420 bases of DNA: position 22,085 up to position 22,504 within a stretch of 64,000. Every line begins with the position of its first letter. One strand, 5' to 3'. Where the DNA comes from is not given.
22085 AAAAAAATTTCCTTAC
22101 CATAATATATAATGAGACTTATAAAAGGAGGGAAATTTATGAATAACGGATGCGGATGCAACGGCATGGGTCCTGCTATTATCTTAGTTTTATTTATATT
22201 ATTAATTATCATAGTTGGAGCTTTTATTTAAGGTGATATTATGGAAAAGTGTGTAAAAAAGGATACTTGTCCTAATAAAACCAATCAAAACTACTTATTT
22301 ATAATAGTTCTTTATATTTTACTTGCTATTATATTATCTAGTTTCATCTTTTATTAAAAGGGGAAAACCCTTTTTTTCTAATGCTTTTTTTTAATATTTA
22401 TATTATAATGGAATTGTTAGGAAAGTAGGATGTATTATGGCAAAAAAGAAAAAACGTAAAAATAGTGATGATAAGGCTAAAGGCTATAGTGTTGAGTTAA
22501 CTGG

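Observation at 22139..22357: Two tandem tiny membrane peptides (YjcZ-like) upstream of ftsK, missed by the ORF track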

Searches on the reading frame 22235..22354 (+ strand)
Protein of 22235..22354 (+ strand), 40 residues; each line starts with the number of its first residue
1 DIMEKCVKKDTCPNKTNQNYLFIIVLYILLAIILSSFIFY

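Call 3: search_protein_families(library=ncbifam, proteins=[window:22241-22354:+], max_evalue=10)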
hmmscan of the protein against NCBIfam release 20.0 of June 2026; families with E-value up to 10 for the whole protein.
seq(38 aa): 0 families

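Call 4: search_protein_families(library=pfam, proteins=[window:22241-22354:+], max_evalue=10)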
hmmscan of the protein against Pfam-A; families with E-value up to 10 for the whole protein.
seq(38 aa): 0 families

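Call 12: find_encoding_contigs(protein=window:22241-22354:+, flank=10000, max_places=10)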
Protein window:22241-22354:+ (38 aa): no gene with exactly this product is on record in the collection.

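Call 22: find_homologous_proteins(query=window:22235-22354:+, max_evalue=10)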
Query window:22235-22354:+ (40 aa): 3 proteins with E <= 10 among 4 candidates.
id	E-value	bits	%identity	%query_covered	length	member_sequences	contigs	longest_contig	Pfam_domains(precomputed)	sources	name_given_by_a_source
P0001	1.6e-2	32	88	60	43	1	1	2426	-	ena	-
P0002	5.8e-2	31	54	93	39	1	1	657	-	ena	-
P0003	4.1e-1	28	51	93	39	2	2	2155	-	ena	-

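Call 24: find_encoding_contigs(protein=P0003, flank=3000)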
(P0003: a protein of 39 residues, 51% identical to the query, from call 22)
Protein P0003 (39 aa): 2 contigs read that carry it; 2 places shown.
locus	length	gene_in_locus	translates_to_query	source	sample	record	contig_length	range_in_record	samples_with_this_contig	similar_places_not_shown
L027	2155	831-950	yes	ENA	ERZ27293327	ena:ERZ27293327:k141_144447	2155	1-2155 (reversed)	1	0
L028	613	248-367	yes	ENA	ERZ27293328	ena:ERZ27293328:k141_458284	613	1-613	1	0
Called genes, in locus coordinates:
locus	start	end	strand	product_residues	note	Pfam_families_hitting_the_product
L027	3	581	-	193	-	?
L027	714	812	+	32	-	-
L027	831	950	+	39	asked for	-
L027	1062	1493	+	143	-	PF06541:ABC_trans_CmpB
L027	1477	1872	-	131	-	PF11969:DcpS_C, PF01230:HIT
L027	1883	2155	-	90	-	?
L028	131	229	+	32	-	-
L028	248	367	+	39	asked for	-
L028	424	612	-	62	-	?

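Call 25: find_encoding_contigs(protein=P0001, flank=3000)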
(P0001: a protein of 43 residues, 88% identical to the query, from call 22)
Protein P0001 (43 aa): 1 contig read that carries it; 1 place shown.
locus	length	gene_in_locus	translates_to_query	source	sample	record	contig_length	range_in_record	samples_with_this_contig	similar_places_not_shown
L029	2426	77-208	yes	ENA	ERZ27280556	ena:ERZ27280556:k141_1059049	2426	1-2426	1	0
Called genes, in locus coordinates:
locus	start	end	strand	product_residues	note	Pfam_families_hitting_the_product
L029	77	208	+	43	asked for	-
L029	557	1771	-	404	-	PF13936:HTH_38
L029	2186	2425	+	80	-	?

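Call 26: find_encoding_contigs(protein=P0002, flank=3000)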
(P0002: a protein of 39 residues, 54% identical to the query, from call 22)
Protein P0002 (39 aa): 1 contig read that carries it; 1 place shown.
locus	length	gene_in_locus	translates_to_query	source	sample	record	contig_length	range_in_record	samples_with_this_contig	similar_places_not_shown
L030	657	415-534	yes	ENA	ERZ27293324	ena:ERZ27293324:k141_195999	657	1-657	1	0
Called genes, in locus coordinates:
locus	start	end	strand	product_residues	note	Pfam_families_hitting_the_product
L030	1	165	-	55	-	?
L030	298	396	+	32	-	-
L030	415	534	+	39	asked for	-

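Call 64: search_protein_representatives(alignment_id=A3)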
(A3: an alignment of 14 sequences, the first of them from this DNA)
Query: 14 sequences, 40 profile positions. Proteins with E-value up to 0.001 (for the whole library): 226; up to 1e-10: 2; up to 1e-30: 0. The best 150 are listed.
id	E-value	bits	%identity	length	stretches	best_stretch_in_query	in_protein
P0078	2.0e-15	72.7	-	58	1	1-39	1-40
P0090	1.7e-11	60.1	-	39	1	1-39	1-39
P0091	4.6e-10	55.6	-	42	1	1-40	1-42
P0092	1.9e-09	53.6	-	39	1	1-40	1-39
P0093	2.0e-08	50.3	-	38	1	6-39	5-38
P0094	2.0e-08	50.3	-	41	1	7-40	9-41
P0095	2.2e-08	50.2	-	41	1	1-37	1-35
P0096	2.2e-08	50.2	-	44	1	3-39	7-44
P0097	2.9e-08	49.8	-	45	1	4-40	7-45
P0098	2.9e-08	49.8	-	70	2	4-38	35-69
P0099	3.1e-08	49.7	-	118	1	1-39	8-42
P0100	3.1e-08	49.7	-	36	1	11-40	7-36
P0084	4.3e-08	49.3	-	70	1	1-27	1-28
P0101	4.7e-08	49.1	-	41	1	1-37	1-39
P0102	7.0e-08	48.6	-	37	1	4-39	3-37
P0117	5.0e-07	45.8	-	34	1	6-39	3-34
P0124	8.3e-07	45.1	-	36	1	1-40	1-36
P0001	4.4e-06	42.8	-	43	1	15-40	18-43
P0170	9.1e-06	41.8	-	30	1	14-39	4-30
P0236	7.7e-05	38.8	-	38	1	16-38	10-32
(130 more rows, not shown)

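Call 66: list_cluster_members(proteins=[P0090, P0091, P0093, P0096, P0100, P0102, P0117, P0124, P0170, P0236])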
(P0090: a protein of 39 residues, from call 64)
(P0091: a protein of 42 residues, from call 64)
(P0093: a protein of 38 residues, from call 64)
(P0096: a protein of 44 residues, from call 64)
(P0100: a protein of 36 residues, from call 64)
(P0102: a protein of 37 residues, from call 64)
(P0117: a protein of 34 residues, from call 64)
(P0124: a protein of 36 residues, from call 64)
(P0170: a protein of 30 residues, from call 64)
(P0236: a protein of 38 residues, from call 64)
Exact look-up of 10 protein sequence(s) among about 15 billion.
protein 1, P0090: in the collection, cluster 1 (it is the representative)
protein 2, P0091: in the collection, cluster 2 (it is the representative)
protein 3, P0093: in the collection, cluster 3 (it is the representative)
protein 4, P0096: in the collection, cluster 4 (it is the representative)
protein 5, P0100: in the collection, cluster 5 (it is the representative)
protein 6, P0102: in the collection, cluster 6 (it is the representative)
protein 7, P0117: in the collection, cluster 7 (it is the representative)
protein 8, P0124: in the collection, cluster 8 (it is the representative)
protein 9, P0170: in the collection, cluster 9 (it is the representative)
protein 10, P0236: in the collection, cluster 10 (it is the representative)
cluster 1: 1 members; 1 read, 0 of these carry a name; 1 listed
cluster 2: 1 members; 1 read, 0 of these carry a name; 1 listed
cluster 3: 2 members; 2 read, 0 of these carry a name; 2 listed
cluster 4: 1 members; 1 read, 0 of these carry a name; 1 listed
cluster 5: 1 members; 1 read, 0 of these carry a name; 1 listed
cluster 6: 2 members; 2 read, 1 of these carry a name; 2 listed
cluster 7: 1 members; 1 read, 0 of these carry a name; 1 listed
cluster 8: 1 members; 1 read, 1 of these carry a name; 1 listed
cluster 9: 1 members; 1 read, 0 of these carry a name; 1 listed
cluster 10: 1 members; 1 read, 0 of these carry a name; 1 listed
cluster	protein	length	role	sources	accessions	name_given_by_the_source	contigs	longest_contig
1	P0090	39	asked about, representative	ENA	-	-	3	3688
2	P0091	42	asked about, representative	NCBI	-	-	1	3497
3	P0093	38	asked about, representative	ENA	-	-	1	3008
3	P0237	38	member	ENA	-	-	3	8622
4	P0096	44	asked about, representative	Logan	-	-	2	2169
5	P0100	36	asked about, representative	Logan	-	-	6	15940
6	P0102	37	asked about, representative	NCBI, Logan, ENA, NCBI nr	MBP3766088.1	MAG: sporulation protein YjcZ [Bacilli bacterium] | sporulation protein YjcZ [Bacilli bacterium]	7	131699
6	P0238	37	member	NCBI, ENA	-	-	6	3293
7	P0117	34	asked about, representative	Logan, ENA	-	-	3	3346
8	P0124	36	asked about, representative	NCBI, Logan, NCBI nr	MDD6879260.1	MAG: YjcZ family sporulation protein [bacterium] | YjcZ family sporulation protein [bacterium]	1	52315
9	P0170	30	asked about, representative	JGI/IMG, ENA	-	-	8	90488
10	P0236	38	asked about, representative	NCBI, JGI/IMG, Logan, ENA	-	-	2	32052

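Call 68: search_protein_families(library=ncbifam, alignment_id=A5, max_evalue=0.01)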
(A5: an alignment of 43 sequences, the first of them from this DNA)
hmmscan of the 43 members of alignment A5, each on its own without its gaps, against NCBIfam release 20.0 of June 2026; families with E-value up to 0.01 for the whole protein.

A. member 1, seq(38 aa): 0 families

B. families by the number of members that match (of 43 scanned): 3 families
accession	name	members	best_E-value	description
TIGR01732.1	tiny_TM_bacill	22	4.5e-06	YjcZ family sporulation protein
TIGR04104.1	cxxc_20_cxxc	1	0.0039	TIGR04104 family putative zinc finger protein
TIGR00964.1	secE_bact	1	0.0041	preprotein translocase subunit SecE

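Call 73: find_encoding_contigs(protein=P0102, flank=5000, max_places=2)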
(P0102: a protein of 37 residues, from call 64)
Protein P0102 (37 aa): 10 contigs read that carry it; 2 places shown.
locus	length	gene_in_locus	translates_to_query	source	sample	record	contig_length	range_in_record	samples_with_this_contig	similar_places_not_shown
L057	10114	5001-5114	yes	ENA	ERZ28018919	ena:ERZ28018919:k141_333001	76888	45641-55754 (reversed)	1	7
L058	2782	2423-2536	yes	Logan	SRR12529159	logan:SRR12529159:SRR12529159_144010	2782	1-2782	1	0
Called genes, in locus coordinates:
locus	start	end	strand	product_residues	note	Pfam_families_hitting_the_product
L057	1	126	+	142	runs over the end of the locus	PF01592:NifU_N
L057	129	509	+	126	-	-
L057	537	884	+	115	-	-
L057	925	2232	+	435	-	PF19295:SufBD_N, PF01458:SUFBD_core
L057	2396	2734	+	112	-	PF00436:SSB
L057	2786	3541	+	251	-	PF02631:RecX_HTH2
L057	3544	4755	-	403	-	-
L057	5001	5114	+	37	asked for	-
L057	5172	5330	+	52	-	-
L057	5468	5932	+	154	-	-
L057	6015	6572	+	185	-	-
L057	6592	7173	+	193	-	PF03193:RsgA_GTPase (faint), PF01926:MMR_HSR1, PF02421:FeoB_N (faint), PF04548:AIG1 (weak)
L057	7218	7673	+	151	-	-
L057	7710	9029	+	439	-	PF00071:Ras (faint), PF01926:MMR_HSR1, PF02421:FeoB_N, PF03193:RsgA_GTPase (weak), PF00009:GTP_EFTU, PF01926:MMR_HSR1, PF02421:FeoB_N, PF14714:KH_dom-like, +3 more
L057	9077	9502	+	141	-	-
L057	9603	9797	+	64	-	PF01192:RNA_pol_Rpb6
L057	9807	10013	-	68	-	PF14098:SSPI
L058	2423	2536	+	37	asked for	-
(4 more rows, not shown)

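Call 74: find_encoding_contigs(protein=P0170, flank=5000, max_places=2)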
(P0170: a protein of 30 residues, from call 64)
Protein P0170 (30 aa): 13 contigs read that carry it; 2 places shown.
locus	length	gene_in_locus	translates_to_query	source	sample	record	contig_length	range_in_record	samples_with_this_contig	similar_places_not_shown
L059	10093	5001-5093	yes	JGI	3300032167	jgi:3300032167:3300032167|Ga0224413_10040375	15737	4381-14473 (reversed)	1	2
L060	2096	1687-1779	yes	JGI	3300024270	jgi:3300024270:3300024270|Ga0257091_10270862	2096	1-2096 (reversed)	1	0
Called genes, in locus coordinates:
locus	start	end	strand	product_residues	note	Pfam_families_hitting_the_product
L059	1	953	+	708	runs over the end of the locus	PF02534:T4SS-DNA_transf, PF10412:TrwB_AAD_bind, PF01935:DUF87 (weak), PF12696:TraG-D_C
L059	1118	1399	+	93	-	PF00581:Rhodanese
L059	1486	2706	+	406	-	PF01442:Apolipoprotein (faint), PF02646:RmuC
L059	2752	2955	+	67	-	PF26135:YuzI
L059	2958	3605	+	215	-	-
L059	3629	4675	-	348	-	PF13145:Rotamase_2 (weak), PF13616:Rotamase_3 (weak), PF00639:Rotamase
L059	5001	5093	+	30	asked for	-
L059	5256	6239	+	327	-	PF02881:SRP54_N, PF13604:AAA_30 (weak), PF00448:SRP54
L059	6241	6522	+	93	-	-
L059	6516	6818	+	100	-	PF04297:UPF0122, PF04545:Sigma70_r4 (weak)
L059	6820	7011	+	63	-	-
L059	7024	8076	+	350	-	PF00004:AAA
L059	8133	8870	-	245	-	PF12686:DUF3800 (weak)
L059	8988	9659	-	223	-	PF00849:PseudoU_synth_2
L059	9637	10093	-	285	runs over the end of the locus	PF10672:Methyltrans_SAM, PF03602:Cons_hypoth95 (weak)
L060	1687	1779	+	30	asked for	-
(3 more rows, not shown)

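Call 75: find_encoding_contigs(protein=P0124, flank=5000, max_places=2)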
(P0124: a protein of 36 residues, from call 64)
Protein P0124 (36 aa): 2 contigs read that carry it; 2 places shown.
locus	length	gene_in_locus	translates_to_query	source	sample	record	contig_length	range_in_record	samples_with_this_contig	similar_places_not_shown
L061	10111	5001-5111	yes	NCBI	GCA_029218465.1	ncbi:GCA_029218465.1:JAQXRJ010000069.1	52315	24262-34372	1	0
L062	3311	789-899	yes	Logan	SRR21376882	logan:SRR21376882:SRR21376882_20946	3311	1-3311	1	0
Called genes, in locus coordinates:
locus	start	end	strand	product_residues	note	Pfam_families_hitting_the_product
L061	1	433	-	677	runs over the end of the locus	PF08239:SH3_3, PF12733:Cadherin-like, PF00404:Dockerin_1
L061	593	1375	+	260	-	PF01061:ABC2_membrane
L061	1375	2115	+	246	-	PF02463:SMC_N (faint), PF13175:AAA_15 (weak), PF13555:AAA_29 (weak), PF00005:ABC_tran, PF13304:AAA_21 (faint)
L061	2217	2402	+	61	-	-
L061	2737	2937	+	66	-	PF01192:RNA_pol_Rpb6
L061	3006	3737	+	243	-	PF21982:RecX_HTH1, PF21981:RecX_HTH3 (faint), PF02631:RecX_HTH2 (faint)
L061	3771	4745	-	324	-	PF13616:Rotamase_3, PF00639:Rotamase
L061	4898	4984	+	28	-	-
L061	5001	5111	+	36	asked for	-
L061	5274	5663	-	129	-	PF11969:DcpS_C, PF01230:HIT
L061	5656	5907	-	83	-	-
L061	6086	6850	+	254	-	PF02463:SMC_N (weak), PF00005:ABC_tran, PF13166:AAA_13 (faint), PF13304:AAA_21 (faint)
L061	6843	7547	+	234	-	PF01458:SUFBD_core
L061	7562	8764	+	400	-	PF00155:Aminotran_1_2 (weak), PF00266:Aminotran_5, PF01041:DegT_DnrJ_EryC1, PF01053:Cys_Met_Meta_PP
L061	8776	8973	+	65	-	PF01592:NifU_N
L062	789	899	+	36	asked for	-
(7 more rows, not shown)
